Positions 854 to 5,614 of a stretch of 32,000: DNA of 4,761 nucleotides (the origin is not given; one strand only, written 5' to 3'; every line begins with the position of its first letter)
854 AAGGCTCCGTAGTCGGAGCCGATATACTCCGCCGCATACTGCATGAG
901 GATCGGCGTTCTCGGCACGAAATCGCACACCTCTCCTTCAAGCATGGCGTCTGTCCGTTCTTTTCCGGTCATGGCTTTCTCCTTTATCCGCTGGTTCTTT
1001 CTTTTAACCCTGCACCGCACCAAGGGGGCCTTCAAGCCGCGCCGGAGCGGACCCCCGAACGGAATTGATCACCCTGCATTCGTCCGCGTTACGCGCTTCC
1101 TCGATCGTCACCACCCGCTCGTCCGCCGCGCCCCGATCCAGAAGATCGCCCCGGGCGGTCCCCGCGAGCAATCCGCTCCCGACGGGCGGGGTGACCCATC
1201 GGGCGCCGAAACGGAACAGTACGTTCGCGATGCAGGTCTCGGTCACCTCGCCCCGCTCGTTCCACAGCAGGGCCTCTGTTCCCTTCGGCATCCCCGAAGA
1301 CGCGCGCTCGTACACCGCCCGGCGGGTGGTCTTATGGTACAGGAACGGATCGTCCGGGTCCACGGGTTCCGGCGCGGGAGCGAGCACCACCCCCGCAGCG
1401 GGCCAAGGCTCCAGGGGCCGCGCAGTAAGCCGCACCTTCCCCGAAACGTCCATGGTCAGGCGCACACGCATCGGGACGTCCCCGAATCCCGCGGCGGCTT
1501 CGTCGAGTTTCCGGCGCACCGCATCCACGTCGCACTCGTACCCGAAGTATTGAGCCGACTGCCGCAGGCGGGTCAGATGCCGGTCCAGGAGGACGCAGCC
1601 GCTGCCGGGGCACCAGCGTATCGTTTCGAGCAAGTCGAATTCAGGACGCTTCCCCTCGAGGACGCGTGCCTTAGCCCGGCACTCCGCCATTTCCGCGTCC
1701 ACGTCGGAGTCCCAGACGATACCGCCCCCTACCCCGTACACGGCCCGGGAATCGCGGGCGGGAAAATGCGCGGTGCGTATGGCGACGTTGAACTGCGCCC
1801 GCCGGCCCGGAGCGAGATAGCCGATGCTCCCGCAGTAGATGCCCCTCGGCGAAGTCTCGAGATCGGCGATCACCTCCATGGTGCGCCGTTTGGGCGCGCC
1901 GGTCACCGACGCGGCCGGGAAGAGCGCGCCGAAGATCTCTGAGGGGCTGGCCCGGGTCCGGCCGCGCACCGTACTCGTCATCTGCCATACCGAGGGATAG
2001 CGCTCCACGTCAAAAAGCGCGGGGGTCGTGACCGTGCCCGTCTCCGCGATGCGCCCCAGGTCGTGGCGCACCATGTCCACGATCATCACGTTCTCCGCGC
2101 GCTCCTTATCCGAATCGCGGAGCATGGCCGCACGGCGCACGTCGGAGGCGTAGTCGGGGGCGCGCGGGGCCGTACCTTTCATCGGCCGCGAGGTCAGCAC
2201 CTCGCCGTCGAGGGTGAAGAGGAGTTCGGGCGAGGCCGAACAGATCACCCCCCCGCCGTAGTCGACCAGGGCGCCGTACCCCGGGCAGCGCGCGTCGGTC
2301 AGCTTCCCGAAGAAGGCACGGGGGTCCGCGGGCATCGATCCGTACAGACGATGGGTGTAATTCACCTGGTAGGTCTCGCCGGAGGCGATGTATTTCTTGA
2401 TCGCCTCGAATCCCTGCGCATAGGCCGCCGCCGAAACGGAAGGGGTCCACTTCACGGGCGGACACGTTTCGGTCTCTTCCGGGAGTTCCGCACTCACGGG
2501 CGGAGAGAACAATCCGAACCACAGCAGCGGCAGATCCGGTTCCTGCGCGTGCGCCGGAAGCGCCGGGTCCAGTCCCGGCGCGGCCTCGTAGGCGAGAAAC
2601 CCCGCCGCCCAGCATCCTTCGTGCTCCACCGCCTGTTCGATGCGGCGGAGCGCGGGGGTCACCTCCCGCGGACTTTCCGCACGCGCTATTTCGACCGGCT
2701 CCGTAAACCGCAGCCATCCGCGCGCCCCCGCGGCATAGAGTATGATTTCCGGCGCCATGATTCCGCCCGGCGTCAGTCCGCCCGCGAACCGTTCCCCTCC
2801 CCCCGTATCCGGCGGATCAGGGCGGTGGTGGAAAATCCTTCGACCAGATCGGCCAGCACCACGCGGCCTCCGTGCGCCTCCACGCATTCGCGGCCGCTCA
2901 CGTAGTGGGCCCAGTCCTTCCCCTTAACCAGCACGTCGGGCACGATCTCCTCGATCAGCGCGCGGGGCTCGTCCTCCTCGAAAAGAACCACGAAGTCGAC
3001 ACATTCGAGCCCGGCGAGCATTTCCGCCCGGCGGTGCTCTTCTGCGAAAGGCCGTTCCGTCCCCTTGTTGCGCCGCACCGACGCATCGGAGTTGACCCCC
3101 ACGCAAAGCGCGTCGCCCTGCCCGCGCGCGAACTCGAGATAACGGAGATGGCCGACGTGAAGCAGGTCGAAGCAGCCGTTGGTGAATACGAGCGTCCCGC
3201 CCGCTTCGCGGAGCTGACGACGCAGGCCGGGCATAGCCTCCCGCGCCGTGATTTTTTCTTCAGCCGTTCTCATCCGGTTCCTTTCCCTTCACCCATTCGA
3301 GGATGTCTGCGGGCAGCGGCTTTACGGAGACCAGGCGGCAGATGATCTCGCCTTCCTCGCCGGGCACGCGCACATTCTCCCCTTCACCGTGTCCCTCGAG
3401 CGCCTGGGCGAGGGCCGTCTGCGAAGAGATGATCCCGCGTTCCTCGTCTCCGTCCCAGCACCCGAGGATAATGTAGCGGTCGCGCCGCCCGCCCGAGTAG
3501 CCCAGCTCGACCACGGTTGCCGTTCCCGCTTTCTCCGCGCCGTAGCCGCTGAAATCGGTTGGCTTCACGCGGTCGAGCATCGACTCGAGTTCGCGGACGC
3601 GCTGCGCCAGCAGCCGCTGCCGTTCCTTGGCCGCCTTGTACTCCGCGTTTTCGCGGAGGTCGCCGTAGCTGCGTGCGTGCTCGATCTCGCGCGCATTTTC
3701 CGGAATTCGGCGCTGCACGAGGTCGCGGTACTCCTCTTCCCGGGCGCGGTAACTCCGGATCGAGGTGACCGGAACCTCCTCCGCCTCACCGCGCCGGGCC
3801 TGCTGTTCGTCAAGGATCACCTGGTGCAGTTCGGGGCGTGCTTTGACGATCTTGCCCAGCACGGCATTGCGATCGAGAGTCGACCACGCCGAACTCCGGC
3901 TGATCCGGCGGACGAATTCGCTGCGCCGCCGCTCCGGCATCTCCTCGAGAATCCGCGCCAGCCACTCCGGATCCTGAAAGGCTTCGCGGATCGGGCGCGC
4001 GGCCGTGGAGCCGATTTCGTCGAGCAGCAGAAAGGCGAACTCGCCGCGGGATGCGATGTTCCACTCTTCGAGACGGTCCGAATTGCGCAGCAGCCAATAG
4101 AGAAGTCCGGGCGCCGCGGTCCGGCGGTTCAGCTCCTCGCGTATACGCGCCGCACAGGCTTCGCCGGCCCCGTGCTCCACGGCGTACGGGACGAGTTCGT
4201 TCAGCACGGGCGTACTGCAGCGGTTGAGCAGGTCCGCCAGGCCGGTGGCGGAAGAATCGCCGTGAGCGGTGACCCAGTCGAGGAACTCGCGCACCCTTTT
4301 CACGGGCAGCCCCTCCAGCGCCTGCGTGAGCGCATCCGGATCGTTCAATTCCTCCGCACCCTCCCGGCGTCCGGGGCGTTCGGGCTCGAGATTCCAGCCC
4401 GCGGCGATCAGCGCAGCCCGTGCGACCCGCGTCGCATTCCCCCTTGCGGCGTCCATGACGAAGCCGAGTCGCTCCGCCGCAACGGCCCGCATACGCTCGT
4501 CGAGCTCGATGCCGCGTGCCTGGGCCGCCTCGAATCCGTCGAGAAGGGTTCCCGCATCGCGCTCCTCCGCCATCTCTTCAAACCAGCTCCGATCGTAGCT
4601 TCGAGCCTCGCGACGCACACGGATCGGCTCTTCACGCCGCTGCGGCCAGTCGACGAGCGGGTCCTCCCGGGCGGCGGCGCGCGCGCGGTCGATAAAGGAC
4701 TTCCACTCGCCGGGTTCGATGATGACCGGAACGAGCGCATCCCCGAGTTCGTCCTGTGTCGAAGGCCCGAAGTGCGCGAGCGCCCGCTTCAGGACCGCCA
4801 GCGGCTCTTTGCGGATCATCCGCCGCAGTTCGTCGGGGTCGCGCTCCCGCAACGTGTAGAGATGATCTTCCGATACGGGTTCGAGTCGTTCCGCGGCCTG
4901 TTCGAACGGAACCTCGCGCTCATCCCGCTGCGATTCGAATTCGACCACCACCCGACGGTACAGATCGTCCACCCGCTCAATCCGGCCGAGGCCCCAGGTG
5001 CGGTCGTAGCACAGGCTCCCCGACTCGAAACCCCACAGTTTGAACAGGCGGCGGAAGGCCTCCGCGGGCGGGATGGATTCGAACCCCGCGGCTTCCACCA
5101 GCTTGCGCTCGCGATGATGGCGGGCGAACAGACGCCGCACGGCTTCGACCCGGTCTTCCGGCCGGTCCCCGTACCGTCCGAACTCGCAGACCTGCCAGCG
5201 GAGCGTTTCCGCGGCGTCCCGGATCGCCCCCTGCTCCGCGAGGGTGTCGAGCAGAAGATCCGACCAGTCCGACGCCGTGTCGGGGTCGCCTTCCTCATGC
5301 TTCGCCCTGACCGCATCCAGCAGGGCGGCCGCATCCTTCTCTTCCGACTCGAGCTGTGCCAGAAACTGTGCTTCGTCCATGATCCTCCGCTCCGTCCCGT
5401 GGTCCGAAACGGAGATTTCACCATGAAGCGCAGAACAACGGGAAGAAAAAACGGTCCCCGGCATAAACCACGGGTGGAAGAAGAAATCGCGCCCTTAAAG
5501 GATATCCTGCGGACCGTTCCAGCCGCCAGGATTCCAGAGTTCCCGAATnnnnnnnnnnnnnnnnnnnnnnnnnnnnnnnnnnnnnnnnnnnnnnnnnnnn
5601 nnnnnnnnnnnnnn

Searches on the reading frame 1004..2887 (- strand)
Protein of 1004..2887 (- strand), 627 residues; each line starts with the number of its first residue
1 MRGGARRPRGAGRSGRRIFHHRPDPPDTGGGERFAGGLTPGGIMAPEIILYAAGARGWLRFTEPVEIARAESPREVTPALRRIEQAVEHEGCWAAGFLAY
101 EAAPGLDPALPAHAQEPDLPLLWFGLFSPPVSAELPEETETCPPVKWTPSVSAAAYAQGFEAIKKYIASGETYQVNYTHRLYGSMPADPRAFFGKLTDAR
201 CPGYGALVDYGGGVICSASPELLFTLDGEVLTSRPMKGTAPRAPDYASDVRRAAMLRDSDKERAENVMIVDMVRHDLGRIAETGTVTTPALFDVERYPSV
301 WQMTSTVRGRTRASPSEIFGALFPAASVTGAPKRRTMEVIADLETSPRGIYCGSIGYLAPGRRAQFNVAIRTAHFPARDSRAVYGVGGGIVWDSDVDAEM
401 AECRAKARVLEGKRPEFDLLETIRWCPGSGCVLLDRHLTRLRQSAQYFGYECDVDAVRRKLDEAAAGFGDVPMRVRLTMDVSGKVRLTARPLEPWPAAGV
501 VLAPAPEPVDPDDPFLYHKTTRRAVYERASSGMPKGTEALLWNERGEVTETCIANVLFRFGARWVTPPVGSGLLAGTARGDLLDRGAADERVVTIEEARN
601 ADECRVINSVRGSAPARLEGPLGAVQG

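Call 19: search_protein_families(library=pfam, proteins=[window:1004-2887:-], max_evalue=0.00001)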
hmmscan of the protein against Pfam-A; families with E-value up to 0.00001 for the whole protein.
window:1004-2887:- (627 aa): 2 families
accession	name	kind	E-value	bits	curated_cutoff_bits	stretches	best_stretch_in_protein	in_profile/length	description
PF00425.24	Chorismate_bind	-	1.1e-77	261.5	27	1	154-406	3-257/257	chorismate binding enzyme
PF01063.24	Aminotran_4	-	8.2e-34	117.8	28.5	1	419-617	2-221/223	Amino-transferase class IV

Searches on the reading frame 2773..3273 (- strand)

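Call 21: search_protein_families(library=pfam, proteins=[window:2773-3273:-], max_evalue=0.0001)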
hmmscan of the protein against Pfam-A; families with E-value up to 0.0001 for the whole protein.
window:2773-3273:- (166 aa): 1 family
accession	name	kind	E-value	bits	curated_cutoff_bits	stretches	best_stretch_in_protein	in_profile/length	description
PF01467.32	CTP_transf_like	-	3.7e-19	69.7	21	1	30-130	1-98/133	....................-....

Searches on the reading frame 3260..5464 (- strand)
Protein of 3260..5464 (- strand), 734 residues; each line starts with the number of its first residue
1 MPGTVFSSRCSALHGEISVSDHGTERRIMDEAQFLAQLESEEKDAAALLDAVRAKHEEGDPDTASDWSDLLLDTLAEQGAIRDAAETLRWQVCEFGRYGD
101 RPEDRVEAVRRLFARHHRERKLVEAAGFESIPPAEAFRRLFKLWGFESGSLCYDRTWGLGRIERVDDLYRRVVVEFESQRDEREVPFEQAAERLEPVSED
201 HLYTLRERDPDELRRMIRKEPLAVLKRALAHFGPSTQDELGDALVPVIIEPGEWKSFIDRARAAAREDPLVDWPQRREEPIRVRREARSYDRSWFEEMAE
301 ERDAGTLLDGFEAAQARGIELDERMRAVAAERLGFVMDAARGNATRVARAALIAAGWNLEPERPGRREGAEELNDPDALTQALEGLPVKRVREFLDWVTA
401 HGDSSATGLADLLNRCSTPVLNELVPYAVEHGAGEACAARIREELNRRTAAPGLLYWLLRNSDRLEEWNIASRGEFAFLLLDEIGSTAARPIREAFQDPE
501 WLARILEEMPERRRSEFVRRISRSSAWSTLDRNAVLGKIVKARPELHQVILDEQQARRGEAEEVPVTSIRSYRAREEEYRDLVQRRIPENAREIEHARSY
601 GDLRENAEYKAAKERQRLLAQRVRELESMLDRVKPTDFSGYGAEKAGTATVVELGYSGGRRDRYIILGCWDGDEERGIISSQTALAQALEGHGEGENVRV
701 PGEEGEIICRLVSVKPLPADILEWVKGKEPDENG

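Call 21: search_protein_families(library=pfam, proteins=[window:3260-5464:-], max_evalue=0.0001)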
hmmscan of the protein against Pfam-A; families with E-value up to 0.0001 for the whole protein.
window:3260-5464:- (734 aa): 2 families
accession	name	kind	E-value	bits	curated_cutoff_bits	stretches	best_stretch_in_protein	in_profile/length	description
PF03449.20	GreA_GreB_N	-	1.4e-18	67.2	24.5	1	570-633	6-69/71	Transcription elongation factor, N-terminal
PF01272.25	GreA_GreB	-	1.9e-07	31.4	26.9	1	650-715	10-76/77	Transcription elongation factor, GreA/GreB, C-term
